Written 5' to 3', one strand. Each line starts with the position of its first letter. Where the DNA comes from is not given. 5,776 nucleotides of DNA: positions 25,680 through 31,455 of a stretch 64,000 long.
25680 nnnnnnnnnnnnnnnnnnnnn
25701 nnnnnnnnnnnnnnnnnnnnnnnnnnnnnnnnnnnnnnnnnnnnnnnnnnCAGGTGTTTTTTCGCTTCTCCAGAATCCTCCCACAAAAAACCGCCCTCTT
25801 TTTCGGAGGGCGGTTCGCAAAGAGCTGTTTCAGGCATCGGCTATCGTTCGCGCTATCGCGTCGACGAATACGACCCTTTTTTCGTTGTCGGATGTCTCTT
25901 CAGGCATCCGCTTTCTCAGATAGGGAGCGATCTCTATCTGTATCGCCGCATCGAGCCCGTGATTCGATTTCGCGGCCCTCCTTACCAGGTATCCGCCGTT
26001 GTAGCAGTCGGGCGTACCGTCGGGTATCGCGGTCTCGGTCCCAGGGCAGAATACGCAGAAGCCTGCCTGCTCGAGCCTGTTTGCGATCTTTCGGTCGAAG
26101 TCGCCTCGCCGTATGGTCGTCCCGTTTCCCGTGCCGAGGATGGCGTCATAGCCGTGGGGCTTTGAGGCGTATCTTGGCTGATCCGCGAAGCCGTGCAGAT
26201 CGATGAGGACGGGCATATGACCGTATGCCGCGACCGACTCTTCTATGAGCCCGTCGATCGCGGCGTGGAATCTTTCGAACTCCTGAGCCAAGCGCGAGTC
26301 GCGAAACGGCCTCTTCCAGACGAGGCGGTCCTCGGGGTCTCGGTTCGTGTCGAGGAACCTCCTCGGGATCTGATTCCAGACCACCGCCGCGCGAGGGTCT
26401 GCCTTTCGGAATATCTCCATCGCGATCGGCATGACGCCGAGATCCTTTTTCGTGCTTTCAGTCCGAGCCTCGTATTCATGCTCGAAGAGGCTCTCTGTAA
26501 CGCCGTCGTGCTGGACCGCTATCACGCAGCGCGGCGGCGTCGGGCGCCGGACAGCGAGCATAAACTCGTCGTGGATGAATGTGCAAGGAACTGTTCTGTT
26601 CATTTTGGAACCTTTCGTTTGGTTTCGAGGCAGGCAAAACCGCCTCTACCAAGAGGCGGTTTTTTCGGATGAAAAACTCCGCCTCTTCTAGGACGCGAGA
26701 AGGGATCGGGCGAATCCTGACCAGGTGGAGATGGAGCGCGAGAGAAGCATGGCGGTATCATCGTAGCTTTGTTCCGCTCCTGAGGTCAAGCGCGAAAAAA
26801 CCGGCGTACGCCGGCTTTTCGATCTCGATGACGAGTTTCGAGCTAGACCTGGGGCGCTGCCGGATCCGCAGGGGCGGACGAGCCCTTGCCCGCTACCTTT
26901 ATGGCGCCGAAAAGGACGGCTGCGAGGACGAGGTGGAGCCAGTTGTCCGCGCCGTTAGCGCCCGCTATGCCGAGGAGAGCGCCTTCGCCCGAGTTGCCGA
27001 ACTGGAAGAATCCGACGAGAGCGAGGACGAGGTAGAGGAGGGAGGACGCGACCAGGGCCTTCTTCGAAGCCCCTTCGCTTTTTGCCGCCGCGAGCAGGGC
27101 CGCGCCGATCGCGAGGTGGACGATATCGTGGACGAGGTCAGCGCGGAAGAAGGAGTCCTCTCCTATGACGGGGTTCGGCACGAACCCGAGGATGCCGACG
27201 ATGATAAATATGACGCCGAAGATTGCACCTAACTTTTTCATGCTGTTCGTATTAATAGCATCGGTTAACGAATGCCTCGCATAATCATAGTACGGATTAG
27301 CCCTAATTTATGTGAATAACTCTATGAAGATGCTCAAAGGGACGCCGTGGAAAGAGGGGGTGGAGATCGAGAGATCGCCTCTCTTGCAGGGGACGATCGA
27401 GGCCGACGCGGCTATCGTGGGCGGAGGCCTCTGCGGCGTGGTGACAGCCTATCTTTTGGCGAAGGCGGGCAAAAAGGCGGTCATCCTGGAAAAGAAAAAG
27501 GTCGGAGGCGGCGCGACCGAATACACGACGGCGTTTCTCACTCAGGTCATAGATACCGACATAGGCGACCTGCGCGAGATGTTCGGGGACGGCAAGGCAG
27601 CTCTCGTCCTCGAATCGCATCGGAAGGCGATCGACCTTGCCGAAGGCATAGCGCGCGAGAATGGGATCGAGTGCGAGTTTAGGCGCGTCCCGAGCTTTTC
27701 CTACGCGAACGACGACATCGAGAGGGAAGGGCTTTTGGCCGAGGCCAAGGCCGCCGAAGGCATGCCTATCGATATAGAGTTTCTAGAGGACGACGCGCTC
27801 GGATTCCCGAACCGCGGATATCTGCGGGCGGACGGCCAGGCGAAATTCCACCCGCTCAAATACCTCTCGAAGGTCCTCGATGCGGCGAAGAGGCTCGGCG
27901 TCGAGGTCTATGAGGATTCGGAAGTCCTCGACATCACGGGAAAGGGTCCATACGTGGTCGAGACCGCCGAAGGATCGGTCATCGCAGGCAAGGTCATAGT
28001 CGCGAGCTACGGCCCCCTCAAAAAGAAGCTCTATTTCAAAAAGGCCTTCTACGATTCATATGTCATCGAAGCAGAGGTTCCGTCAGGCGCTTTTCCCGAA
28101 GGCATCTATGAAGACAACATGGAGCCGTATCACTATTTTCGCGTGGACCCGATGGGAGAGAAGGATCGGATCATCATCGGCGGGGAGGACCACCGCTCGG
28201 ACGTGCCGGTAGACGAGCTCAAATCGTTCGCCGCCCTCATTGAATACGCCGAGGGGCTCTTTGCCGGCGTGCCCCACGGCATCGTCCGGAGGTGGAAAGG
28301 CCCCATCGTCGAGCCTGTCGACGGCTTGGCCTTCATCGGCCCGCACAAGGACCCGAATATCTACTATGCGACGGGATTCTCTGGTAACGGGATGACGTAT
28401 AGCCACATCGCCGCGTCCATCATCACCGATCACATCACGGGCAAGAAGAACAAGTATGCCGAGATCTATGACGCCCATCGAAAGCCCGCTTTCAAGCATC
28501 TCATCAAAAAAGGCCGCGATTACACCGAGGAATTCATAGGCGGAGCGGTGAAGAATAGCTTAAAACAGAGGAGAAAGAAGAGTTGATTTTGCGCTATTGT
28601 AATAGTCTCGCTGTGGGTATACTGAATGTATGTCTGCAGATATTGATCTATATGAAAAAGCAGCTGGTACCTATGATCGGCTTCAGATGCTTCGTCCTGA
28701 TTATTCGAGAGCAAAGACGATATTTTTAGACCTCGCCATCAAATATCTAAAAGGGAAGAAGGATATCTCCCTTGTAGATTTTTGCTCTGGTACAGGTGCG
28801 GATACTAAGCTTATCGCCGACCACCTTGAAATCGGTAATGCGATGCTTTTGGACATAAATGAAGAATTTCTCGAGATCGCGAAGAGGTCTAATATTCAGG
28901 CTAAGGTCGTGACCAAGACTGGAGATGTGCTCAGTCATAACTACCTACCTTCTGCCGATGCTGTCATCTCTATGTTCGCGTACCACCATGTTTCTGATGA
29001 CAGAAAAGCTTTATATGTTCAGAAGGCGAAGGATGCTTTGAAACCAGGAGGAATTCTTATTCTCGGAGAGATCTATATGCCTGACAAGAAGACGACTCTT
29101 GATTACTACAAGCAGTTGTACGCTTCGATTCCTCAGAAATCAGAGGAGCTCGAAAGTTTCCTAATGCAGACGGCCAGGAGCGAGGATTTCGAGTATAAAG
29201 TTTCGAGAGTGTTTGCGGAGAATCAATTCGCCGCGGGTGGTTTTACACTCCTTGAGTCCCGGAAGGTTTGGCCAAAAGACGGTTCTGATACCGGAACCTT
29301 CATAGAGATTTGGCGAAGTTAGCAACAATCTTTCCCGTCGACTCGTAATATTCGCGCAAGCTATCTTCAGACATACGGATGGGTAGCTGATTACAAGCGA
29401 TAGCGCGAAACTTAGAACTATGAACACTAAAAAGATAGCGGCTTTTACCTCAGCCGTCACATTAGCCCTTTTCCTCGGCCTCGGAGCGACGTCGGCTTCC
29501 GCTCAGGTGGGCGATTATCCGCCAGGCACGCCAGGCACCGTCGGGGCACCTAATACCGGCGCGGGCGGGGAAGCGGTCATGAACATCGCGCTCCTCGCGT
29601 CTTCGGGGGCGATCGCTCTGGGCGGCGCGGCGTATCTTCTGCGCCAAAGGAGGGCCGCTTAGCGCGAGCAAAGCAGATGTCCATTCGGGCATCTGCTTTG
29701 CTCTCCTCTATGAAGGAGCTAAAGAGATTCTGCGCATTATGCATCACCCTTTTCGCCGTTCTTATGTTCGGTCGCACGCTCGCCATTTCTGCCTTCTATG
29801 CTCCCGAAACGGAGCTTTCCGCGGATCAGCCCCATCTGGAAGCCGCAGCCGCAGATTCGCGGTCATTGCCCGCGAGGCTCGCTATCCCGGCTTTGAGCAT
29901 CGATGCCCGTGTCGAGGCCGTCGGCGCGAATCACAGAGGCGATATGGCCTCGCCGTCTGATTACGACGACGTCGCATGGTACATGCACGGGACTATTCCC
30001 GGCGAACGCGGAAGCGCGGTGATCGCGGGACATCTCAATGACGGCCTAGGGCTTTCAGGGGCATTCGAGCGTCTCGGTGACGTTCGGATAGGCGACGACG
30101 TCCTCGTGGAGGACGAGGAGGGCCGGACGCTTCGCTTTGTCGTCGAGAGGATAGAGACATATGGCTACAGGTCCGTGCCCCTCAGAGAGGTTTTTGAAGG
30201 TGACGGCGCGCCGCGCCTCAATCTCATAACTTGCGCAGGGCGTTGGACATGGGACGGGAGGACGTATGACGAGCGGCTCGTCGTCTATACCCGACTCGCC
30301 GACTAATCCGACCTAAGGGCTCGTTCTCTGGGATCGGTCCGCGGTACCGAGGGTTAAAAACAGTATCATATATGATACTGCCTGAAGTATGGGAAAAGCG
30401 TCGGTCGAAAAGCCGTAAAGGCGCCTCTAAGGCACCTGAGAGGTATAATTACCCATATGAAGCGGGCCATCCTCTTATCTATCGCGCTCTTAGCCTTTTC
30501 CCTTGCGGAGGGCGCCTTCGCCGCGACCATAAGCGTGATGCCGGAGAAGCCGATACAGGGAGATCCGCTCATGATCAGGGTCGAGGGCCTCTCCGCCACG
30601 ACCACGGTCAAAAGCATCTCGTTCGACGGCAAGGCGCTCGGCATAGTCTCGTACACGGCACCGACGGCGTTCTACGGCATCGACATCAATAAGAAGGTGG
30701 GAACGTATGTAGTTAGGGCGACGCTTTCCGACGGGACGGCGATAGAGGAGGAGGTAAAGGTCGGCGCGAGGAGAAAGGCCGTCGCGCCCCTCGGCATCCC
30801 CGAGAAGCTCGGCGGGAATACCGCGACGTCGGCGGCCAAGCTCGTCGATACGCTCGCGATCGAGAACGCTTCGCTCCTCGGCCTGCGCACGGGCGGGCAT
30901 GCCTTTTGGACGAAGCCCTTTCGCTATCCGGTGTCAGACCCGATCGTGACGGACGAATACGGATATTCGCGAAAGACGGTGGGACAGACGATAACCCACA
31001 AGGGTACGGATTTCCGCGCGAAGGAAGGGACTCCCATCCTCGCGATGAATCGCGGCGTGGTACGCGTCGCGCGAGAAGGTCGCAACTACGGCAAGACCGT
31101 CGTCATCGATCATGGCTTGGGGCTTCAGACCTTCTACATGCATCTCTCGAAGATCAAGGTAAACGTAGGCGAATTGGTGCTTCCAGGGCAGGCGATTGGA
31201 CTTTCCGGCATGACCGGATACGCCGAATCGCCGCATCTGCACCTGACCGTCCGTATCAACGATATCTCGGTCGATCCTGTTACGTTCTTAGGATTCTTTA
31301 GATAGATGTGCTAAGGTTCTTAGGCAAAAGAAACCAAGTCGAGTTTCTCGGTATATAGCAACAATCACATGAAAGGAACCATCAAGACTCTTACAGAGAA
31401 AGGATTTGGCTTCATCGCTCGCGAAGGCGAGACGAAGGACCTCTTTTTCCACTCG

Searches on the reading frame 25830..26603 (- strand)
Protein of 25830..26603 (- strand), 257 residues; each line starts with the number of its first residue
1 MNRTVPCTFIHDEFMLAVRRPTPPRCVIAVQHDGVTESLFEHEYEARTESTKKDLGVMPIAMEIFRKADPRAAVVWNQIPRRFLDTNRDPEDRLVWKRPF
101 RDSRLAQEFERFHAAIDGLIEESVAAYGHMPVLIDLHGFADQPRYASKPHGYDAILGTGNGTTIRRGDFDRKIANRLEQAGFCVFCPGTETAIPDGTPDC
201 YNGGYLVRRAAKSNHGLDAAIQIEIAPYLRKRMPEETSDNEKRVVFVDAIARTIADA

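Call 62: search_protein_families(library=pfam, proteins=[window:25830-26603:-], max_evalue=0.01)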
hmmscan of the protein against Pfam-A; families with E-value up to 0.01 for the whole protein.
window:25830-26603:- (257 aa): 1 family
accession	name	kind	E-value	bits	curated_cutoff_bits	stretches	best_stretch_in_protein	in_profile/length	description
PF05013.17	FGase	-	8.4e-14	52.7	28.9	1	46-226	26-214/219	N-formylglutamate amidohydrolase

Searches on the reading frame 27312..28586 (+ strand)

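Call 8: search_protein_families(library=pfam, proteins=[window:27312-28586:+], max_evalue=0.001)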
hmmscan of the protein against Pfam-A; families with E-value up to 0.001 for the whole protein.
window:27312-28586:+ (424 aa): 7 families
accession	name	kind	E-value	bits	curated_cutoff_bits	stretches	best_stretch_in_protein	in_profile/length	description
PF01266.30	DAO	-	3.7e-46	158.7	27.9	1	32-373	1-352/353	FAD dependent oxidoreductase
PF13450.12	NAD_binding_8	-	7.6e-08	33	21.9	1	35-72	1-39/68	NAD(P)-binding Rossmann-like domain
PF13738.12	Pyr_redox_3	-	7.8e-08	32.3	30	1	35-77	2-47/305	Pyridine nucleotide-disulphide oxidoreductase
PF07992.20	Pyr_redox_2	-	1.8e-06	28.1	26.1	1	26-61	138-173/291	Pyridine nucleotide-disulphide oxidoreductase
PF01946.23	Thi4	-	1.2e-05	25.1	26.2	1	28-80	15-69/235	Thi4 family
PF00890.30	FAD_binding_2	-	1.3e-05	25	20.4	1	32-97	1-70/414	FAD binding domain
PF01494.25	FAD_binding_3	-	1.7e-05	24.7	22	1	31-63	2-34/349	FAD binding domain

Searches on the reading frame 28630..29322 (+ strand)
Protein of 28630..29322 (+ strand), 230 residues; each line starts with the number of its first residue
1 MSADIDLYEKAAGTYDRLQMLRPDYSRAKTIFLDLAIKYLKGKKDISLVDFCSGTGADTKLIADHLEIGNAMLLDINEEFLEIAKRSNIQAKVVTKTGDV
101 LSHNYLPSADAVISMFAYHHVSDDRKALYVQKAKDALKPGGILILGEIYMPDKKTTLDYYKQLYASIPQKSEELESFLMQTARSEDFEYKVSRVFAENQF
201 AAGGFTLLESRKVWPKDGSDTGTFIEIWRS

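Call 62: search_protein_families(library=pfam, proteins=[window:28630-29322:+], max_evalue=0.01)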
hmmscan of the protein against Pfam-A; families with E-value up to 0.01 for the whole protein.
window:28630-29322:+ (230 aa): 11 families
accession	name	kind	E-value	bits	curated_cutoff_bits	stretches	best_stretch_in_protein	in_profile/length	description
PF13649.12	Methyltransf_25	-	1.7e-12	48.3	27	1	49-141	2-97/97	Methyltransferase domain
PF08241.18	Methyltransf_11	-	3.3e-11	44.1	21.2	1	50-145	2-95/95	Methyltransferase domain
PF08242.18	Methyltransf_12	-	9.3e-10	39.6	30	1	50-143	2-98/98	Methyltransferase domain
PF00891.24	Methyltransf_2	-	1.2e-08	35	22.3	1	37-155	55-174/210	O-methyltransferase domain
PF13847.12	Methyltransf_31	-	7.2e-08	32.7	27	1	43-171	2-126/145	Methyltransferase domain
PF01209.24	Ubie_methyltran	-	8.3e-07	29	20.1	1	31-161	34-167/233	ubiE/COQ5 methyltransferase family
PF13489.12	Methyltransf_23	-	2e-06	28.1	27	1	41-148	19-119/164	Methyltransferase domain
PF02353.26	CMAS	-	0.00016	21.5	27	1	33-158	51-177/273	Mycolic acid cyclopropane synthetase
PF01234.23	NNMT_PNMT_TEMT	-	0.00026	20.7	25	1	93-150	143-202/261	NNMT/PNMT/TEMT family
PF05891.18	Methyltransf_PK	-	0.0012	18.8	27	1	24-160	34-174/218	AdoMet dependent proline di-methyltransferase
PF05175.20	MTS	-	0.0058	16.7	23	1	37-145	24-138/170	Methyltransferase small domain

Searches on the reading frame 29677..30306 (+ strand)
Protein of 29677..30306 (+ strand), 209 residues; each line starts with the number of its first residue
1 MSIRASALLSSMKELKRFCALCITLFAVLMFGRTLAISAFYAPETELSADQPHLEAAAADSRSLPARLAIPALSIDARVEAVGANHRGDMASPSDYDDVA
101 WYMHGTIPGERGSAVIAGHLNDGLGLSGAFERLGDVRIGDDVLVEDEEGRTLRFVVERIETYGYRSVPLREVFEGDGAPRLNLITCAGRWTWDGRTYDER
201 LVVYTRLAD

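Call 62: search_protein_families(library=pfam, proteins=[window:29677-30306:+], max_evalue=0.01)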
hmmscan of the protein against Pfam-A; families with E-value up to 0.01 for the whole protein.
window:29677-30306:+ (209 aa): 1 family
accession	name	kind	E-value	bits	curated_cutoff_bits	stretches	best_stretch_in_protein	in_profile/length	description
PF04203.18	Sortase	-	6.5e-19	68.4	26.6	1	68-207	1-124/125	Sortase domain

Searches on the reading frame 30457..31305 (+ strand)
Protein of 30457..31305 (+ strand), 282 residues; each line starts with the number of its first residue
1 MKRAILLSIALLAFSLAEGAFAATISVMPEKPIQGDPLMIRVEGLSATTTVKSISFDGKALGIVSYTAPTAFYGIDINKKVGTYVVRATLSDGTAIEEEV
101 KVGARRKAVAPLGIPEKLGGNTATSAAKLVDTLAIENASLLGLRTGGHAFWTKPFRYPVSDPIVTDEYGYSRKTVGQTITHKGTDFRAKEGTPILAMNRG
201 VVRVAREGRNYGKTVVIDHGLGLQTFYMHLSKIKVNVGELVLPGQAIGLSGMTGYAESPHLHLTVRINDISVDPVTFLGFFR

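Call 62: search_protein_families(library=pfam, proteins=[window:30457-31305:+], max_evalue=0.01)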
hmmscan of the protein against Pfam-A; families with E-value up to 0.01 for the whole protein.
window:30457-31305:+ (282 aa): 1 family
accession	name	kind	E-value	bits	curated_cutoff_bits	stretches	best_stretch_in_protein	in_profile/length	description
PF01551.29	Peptidase_M23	-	5.3e-30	103.9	28.7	1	180-274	2-96/96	Peptidase family M23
